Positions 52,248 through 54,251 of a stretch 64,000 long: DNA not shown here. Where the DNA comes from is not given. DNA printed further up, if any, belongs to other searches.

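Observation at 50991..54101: Copy 2 of the same HExxH-protein + MBL-hydrolase pair, strongly diverged, with a 0-nt intergenic spacer, just downstream of tRNA-Thr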

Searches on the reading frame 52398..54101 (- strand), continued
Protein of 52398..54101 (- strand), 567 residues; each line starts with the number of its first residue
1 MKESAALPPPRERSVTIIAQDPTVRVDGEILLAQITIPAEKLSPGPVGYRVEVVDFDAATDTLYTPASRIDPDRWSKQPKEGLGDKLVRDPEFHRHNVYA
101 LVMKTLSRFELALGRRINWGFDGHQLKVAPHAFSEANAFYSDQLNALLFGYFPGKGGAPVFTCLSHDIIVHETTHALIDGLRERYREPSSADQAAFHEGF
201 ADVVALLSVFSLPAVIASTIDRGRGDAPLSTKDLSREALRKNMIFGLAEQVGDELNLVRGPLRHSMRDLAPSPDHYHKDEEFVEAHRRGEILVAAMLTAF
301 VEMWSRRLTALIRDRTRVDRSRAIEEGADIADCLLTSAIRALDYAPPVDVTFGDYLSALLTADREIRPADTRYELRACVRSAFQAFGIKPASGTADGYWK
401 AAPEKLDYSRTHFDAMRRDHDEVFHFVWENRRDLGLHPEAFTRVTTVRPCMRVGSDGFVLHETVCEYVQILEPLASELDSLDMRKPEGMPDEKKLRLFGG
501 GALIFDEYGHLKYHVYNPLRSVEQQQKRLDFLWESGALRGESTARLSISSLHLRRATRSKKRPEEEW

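Call 42: fold_search(model_id=the predicted structure, library=pdb)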
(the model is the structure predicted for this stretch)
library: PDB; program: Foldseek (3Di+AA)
matches with E <= 10: 392; with E <= 0.001: 10
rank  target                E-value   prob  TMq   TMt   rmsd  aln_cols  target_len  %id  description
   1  3nqz_B                5.6e-05  1.00  0.32  0.55   8.2       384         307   14  Crystal structure of the autoprocessed Vibriolysin MCP-02 with E369A mutation (released 2010-10-06)
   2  4k90_A                7.4e-05  1.00  0.36  0.48   9.8       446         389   14  Extracellular metalloproteinase from Aspergillus (released 2013-10-23)
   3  4ger_A                1.6e-04  1.00  0.33  0.55   8.7       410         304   16  Crystal structure of Gentlyase, the neutral metalloprotease of Paenibacillus polymyxa (released 2013-01-02)
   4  1kei                  1.6e-04  1.00  0.32  0.54   8.9       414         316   15  Thermolysin (substrate-free) (released 2002-11-16)
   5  4tnl                  2.4e-04  1.00  0.33  0.54   8.8       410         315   16  1.8 A resolution room temperature structure of Thermolysin recorded using an XFEL (released 2014-07-09)
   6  4ow3                  2.6e-04  1.00  0.33  0.54   8.8       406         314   16  Thermolysin structure determined by free-electron laser (released 2014-03-12)
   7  5fxn                  3.0e-04  1.00  0.31  0.52   8.9       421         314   14  Structure of thermolysin solved by SAD from data collected by Direct Data Collection (DDC) using the ESRF RoboDiff gonio (released 2016-03-16)
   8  4tln                  4.1e-04  1.00  0.34  0.56   8.6       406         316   16  BINDING OF HYDROXAMIC ACID INHIBITORS TO CRYSTALLINE THERMOLYSIN SUGGESTS A PENTACOORDINATE ZINC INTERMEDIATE IN CATALYS (released 1982-05-26)
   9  7z6t_AAA              4.3e-04  1.00  0.37  0.51   8.5       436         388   14  Aspergillus clavatus M36 protease without the propeptide (released 2023-03-22)
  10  1bqb                  6.6e-04  1.00  0.33  0.56   8.3       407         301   12  AUREOLYSIN, STAPHYLOCOCCUS AUREUS METALLOPROTEINASE (released 1999-01-13)
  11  7skl_A                3.7e-03  1.00  0.33  0.55   8.4       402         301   14  Complex between S. aureus aureolysin and IMPI mutant I57I (released 2022-01-26)
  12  2vqx                  7.0e-03  1.00  0.32  0.51   8.4       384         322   16  Precursor of Protealysin, Metalloproteinase from Serratia proteamaculans. (released 2009-05-26)
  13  7skm_C                1.8e-02  1.00  0.32  0.54   8.5       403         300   14  Complex between S. aureus aureolysin and wt IMPI. (released 2022-01-26)
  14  3i0y_B                3.6e-01  0.12  0.09  0.19   9.7       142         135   15  Crystal structure of a putative polyketide cyclase (xcc0381) from xanthomonas campestris pv. campestris at 1.50 A reso (released 2009-07-21)
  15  6hzo_C                3.8e-01  0.06  0.08  0.13  19.0       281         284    9  Apo structure of TP domain from Haemophilus influenzae Penicillin-Binding Protein 3 (released 2019-11-20)
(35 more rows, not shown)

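Call 74: get_annotated_region(hit=H1, flank=8000)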
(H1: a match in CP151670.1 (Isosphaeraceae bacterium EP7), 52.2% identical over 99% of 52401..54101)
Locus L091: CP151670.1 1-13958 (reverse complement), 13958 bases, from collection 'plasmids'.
description: Isosphaeraceae bacterium EP7 plasmid pEP7_03, complete sequence
organism: Isosphaeraceae bacterium EP7 (NCBI taxid 3139350)
taxonomy: Bacteria; Planctomycetota; Planctomycetia; Isosphaerales; Isosphaeraceae; ; Isosphaeraceae bacterium EP7
host: -; source: -; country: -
typing (MOB-suite, as given by PLSDB): non-mobilizable
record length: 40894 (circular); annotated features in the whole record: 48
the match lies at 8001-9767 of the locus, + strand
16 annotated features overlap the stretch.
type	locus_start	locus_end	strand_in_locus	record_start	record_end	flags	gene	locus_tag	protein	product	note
CDS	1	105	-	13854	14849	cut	-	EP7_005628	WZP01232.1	tyrosine-type recombinase/integrase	-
CDS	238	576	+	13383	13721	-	-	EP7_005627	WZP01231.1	helix-turn-helix transcriptional regulator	-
CDS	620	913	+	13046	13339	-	-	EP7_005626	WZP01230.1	hypothetical protein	-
CDS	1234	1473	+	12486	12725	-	-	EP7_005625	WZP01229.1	hypothetical protein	-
CDS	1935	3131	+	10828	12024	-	-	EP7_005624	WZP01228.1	hypothetical protein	-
CDS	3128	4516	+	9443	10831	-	-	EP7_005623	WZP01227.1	DnaB-like helicase C-terminal domain-containing protein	-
CDS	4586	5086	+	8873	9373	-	-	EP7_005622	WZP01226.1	hypothetical protein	-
CDS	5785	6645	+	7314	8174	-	-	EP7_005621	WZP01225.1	caspase family protein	-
CDS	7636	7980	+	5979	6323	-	-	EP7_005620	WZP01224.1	helix-turn-helix transcriptional regulator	-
CDS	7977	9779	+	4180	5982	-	-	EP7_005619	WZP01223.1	hypothetical protein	-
CDS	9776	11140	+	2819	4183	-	-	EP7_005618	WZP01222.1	hypothetical protein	-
CDS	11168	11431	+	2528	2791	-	-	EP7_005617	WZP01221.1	hypothetical protein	-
CDS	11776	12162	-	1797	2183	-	-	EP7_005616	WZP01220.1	hypothetical protein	-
CDS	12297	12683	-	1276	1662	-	-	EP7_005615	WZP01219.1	hypothetical protein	-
CDS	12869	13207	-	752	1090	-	-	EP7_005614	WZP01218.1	hypothetical protein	-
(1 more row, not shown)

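Call 75: get_annotated_region(hit=H4, flank=8000)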
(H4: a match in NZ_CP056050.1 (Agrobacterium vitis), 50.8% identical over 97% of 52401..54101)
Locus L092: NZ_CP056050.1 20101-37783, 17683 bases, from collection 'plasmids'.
description: Agrobacterium vitis strain CG78 plasmid pAvCG78b, complete sequence
organism: Agrobacterium vitis (NCBI taxid 373)
taxonomy: Bacteria; Pseudomonadota; Alphaproteobacteria; Hyphomicrobiales; Rhizobiaceae; Agrobacterium; Agrobacterium vitis
host: -; source: Vitis vinifera; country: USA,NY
typing (MOB-suite, as given by PLSDB): conjugative; relaxase MOBQ; mating-pair formation MPF_T
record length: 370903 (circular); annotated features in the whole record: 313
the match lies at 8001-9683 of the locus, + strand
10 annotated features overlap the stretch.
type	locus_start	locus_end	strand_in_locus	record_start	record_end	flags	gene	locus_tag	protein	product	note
CDS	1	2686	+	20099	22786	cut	-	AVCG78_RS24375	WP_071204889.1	PD-(D/E)XK nuclease family protein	-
CDS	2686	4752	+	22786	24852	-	-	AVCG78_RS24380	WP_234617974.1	UvrD-helicase domain-containing protein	-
CDS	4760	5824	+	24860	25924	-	-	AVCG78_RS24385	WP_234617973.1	PD-(D/E)XK nuclease family protein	-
CDS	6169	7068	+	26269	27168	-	-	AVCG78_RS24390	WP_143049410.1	hypothetical protein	-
CDS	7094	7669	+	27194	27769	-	-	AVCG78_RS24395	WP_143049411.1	hypothetical protein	-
CDS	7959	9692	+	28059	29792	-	-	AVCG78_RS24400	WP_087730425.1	hypothetical protein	-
CDS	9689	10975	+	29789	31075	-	-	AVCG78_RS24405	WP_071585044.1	hypothetical protein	-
CDS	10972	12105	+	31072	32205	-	-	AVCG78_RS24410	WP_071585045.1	DUF2235 domain-containing protein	-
CDS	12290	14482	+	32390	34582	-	-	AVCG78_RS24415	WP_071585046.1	hypothetical protein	-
CDS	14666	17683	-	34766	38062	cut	-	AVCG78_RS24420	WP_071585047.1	DEAD/DEAH box helicase family protein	-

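Call 76: get_annotated_region(hit=H9, flank=8000)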
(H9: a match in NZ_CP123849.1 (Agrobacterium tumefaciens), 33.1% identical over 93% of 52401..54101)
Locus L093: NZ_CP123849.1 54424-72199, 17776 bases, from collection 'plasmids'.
description: Agrobacterium tumefaciens strain H25/79 plasmid pAtH25_79a, complete sequence
organism: Agrobacterium tumefaciens (NCBI taxid 358)
taxonomy: Bacteria; Pseudomonadota; Alphaproteobacteria; Hyphomicrobiales; Rhizobiaceae; Agrobacterium; Agrobacterium tumefaciens
host: -; source: Rose,cell culture; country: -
typing (MOB-suite, as given by PLSDB): conjugative; relaxase MOBQ; mating-pair formation MPF_T
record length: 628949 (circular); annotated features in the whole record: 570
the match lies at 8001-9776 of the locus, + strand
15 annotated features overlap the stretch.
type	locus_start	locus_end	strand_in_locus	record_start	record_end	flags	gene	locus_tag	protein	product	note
CDS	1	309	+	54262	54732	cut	-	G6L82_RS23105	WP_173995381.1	GIY-YIG nuclease family protein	-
CDS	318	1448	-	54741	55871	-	-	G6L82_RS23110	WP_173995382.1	DUF3800 domain-containing protein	-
CDS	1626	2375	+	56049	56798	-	-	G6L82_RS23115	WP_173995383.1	DUF5131 family protein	-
CDS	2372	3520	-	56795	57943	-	tcmP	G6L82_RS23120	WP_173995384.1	three-Cys-motif partner protein TcmP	-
CDS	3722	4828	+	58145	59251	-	-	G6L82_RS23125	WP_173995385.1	DUF3800 domain-containing protein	-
CDS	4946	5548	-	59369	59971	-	-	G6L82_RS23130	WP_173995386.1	hypothetical protein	-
CDS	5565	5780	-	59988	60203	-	-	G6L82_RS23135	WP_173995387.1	hypothetical protein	-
CDS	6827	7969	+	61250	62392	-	-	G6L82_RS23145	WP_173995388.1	patatin-like phospholipase family protein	-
CDS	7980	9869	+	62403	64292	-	-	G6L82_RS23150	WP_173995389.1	hypothetical protein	-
CDS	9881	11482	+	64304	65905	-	-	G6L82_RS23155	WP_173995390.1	MBL fold metallo-hydrolase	-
CDS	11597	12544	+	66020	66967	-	-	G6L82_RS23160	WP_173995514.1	DUF1837 domain-containing protein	-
CDS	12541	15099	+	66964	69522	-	-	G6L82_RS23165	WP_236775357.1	DEAD/DEAH box helicase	-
CDS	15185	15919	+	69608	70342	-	-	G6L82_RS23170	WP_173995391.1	DUF3223 domain-containing protein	-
CDS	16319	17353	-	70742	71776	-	-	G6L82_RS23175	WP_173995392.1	hypothetical protein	-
CDS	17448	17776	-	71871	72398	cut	-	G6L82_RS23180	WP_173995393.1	restriction endonuclease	GO:0009307 - DNA restriction-modification system [Evidence IEA]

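Call 77: get_annotated_region(hit=H15, flank=8000)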
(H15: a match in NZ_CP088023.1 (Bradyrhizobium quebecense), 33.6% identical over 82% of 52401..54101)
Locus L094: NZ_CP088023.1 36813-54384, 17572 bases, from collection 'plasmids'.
description: Bradyrhizobium quebecense strain 66S1MB plasmid pBq66S1MBa, complete sequence
organism: Bradyrhizobium quebecense (NCBI taxid 2748629)
taxonomy: Bacteria; Pseudomonadota; Alphaproteobacteria; Hyphomicrobiales; Nitrobacteraceae; Bradyrhizobium; Bradyrhizobium quebecense
host: -; source: Glycine max cv. AC Glengarry,Cell culture,Root nodule from soybean plant inoculated with root zone soil from ...; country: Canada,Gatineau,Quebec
typing (MOB-suite, as given by PLSDB): conjugative; relaxase MOBP,MOBQ; mating-pair formation MPF_T
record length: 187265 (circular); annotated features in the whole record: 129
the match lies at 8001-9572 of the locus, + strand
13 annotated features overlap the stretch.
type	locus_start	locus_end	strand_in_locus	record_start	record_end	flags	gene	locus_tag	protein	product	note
CDS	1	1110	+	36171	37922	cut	-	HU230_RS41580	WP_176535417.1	CHAT domain-containing protein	-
CDS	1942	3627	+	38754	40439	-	-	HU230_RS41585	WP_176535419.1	hypothetical protein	-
CDS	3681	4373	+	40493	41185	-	-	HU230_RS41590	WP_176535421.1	hypothetical protein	-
CDS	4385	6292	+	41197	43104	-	-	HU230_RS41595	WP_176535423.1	GMC family oxidoreductase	-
CDS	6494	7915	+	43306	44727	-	-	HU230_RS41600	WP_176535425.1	phospholipase D-like domain-containing protein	-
CDS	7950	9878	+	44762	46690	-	-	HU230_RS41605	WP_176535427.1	peptidase M4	-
CDS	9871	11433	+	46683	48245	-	-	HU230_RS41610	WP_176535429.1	MBL fold metallo-hydrolase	-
CDS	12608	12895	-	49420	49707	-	-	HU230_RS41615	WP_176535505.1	SOS response transcriptional repressor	-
CDS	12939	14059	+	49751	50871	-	-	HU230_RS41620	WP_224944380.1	IS630 family transposase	-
CDS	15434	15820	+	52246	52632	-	-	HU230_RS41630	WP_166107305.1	type II toxin-antitoxin system VapC family toxin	-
CDS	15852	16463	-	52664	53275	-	-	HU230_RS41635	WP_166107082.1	TraH family protein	GO:0000160 - phosphorelay signal transduction system [Evidence IEA]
CDS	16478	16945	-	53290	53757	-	-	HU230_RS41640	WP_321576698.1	nitrilase-related carbon-nitrogen hydrolase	GO:0006807 - nitrogen compound metabolic process [Evidence IEA]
CDS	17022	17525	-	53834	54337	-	traF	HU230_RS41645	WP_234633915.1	conjugative transfer signal peptidase TraF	-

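Call 81: find_encoding_contigs(protein=P0015, flank=10000, max_places=1)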
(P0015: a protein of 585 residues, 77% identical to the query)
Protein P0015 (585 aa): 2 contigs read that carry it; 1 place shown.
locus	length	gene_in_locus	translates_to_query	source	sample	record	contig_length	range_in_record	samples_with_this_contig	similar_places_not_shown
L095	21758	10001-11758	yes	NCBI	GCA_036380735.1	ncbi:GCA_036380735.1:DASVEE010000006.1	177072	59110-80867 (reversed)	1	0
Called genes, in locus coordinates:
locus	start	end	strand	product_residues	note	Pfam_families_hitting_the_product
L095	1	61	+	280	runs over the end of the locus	PF04545:Sigma70_r4 (faint)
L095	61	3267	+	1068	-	PF13490:zf-HC2 (faint), PF13371:TPR_9 (weak), PF12770:CHAT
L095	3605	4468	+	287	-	-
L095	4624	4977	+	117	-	-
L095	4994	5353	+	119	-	-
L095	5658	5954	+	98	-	PF19806:DUF6289 (faint)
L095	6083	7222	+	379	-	-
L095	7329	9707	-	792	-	PF02463:SMC_N (faint), PF13555:AAA_29 (faint), PF20703:nSTAND1 (faint), PF00684:DnaJ_CXXCXGXG (faint), PF00005:ABC_tran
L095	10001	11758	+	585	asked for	-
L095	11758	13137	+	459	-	PF00753:Lactamase_B, PF12706:Lactamase_B_2 (weak)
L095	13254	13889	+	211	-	-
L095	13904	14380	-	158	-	-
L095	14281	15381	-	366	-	PF01546:Peptidase_M20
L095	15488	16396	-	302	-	PF00126:HTH_1, PF03466:LysR_substrate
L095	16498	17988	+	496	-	PF00083:Sugar_tr, PF05977:MFS_3, PF07690:MFS_1, PF03137:OATP (weak)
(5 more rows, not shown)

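Call 82: find_encoding_contigs(protein=P0008, flank=10000, max_places=1)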
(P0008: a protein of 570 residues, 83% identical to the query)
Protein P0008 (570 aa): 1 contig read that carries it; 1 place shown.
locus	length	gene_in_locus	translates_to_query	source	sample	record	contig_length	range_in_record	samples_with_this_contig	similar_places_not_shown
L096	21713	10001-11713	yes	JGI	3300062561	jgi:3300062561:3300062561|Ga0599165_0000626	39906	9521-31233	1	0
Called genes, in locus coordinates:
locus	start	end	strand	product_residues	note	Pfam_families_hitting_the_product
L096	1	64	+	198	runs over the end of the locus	-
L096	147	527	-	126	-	-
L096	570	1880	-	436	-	PF01743:PolyA_pol, PF12627:PolyA_pol_RNAbd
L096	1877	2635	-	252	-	PF10502:Peptidase_S26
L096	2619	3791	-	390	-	-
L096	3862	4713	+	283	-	PF03544:TonB_C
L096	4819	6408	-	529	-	PF00171:Aldedh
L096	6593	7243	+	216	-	-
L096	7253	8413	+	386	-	-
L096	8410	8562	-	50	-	-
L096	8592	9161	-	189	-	PF05685:Uma2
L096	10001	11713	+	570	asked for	-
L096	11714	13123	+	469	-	PF00753:Lactamase_B (weak)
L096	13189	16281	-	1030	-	PF04851:ResIII, PF18766:SWI2_SNF2, PF00270:DEAD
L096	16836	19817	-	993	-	PF02463:SMC_N (faint), PF13304:AAA_21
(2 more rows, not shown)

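Call 83: find_encoding_contigs(protein=P0013, flank=10000, max_places=1)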
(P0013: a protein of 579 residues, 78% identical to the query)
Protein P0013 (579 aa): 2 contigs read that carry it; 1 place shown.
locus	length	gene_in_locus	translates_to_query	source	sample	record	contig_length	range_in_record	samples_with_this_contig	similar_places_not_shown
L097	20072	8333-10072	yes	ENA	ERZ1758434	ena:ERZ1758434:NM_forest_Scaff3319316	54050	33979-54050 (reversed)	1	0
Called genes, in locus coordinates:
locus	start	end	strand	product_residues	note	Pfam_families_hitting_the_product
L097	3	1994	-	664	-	?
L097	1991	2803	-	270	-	PF08281:Sigma70_r4_2, PF04545:Sigma70_r4 (weak)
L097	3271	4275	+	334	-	PF13428:TPR_14 (faint), PF13414:TPR_11 (faint), PF13431:TPR_17 (faint), PF14559:TPR_19 (faint)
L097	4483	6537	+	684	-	-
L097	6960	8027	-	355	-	PF01797:Y1_Tnp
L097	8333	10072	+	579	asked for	-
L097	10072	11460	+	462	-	PF00753:Lactamase_B, PF12706:Lactamase_B_2 (weak)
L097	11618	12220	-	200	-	PF06078:DUF937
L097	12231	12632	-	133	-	PF12200:DUF3597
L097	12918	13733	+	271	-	PF00484:Pro_CA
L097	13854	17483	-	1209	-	PF12698:ABC2_membrane_3 (faint), PF12730:ABC2_membrane_4 (faint), PF01433:Peptidase_M1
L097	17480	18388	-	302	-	PF00005:ABC_tran, PF13304:AAA_21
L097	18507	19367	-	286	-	PF03631:Virul_fac_BrkB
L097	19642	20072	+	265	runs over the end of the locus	PF13428:TPR_14 (faint), PF12895:ANAPC3 (faint), PF13424:TPR_12 (faint), PF00515:TPR_1 (faint), PF07719:TPR_2 (faint), PF13371:TPR_9 (weak), PF13432:TPR_16 (weak), PF14559:TPR_19 (weak), +3 more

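Call 86: search_protein_families(library=pfam, alignment_id=A4, max_evalue=0.00001)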
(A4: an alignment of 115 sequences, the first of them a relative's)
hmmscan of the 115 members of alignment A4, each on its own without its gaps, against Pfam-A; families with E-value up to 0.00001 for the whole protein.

A. member 1, L001:2378-3355:+ (326 aa): 0 families

B. families by the number of members that match (of 115 scanned): 121 families (the first 25 are shown)
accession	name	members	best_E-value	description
PF01734.28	Patatin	6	2.1e-21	Patatin-like phospholipase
PF09994.14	T6SS_Tle1-like_cat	3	1.6e-78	T6SS, Phospholipase effector Tle1-like, catalytic domain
PF08362.16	TetR_C_3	2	3e-51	YcdC-like protein, C-terminal region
PF00082.27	Peptidase_S8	2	7.5e-46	Subtilase family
PF14903.11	WG_beta_rep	2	3.3e-44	WG containing repeat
PF03723.20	Hemocyanin_C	2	1.4e-26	Hemocyanin, ig-like domain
PF00372.24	Hemocyanin_M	2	1.2e-22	Hemocyanin, copper containing domain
PF22148.1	Fervidolysin_NPro-like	2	4.5e-16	Fervidolysin N-terminal prodomain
PF13517.12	FG-GAP_3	2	2.1e-14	FG-GAP-like repeat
PF00440.29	TetR_N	2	7.7e-14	Bacterial regulatory proteins, tetR family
PF14559.12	TPR_19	2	5.1e-12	Tetratricopeptide repeat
PF07719.23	TPR_2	2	1.7e-11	Tetratricopeptide repeat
PF13428.12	TPR_14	2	2.9e-09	Tetratricopeptide repeat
PF00515.34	TPR_1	2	4.9e-09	Tetratricopeptide repeat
PF01400.30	Astacin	2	1.8e-07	Astacin (Peptidase family M12A)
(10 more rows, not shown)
